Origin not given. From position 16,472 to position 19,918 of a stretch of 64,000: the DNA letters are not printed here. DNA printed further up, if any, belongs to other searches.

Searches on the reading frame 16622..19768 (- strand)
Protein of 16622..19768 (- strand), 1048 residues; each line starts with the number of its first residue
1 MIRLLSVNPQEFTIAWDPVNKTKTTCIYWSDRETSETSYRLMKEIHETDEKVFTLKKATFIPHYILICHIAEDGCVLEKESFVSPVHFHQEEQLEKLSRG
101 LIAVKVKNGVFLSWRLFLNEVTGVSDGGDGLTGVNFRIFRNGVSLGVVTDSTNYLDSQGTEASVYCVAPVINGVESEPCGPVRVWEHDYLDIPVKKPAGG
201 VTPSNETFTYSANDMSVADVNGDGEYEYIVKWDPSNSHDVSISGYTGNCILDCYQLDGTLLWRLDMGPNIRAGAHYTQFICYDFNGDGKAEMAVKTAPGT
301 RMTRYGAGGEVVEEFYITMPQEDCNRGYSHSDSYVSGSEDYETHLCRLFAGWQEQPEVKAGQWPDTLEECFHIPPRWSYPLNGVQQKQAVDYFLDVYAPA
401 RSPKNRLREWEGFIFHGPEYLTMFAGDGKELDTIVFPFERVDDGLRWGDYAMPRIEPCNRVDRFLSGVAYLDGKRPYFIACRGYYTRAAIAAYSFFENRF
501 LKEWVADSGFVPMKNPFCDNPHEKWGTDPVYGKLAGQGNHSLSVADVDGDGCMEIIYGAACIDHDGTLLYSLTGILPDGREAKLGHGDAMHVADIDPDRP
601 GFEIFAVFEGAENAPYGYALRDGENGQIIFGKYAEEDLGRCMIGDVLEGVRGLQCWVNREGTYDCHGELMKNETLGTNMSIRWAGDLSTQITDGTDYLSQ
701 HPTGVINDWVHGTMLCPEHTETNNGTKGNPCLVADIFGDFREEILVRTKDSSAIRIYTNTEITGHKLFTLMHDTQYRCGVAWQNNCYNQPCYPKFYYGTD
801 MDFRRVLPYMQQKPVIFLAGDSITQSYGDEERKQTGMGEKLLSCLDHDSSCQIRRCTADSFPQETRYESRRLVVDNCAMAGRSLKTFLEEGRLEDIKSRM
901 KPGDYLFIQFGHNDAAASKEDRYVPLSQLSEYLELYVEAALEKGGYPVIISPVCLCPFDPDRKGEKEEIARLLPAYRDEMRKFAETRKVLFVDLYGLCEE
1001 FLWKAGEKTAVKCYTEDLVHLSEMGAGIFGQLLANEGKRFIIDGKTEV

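Call 79: search_protein_families(library=pfam, proteins=[window:16622-19768:-], max_evalue=0.001)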
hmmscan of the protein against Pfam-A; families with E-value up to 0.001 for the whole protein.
window:16622-19768:- (1048 aa): 6 families
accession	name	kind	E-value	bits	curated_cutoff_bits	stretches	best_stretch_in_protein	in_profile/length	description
PF21348.3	RGL11_C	-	4.6e-162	540.7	27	2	407-802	127-485/490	Rhamnogalacturonan lyase family 11, C-terminal domain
PF18370.7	RGI_lyase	-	4.9e-24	84.9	27.8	1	93-185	2-86/86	Rhamnogalacturonan I lyases beta-sheet domain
PF13472.12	Lipase_GDSL_2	-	3.9e-13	50.7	32.9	1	820-1025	3-175/178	GDSL-like Lipase/Acylhydrolase family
PF00657.28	Lipase_GDSL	-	1.7e-10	41.8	23.6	1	816-1030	1-205/208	GDSL-like Lipase/Acylhydrolase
PF01839.29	FG-GAP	-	7.8e-09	35.7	22.1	0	540-559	3-22/37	FG-GAP repeat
PF13517.12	FG-GAP_3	-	2.9e-08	34.6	26.9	0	536-556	40-60/61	FG-GAP-like repeat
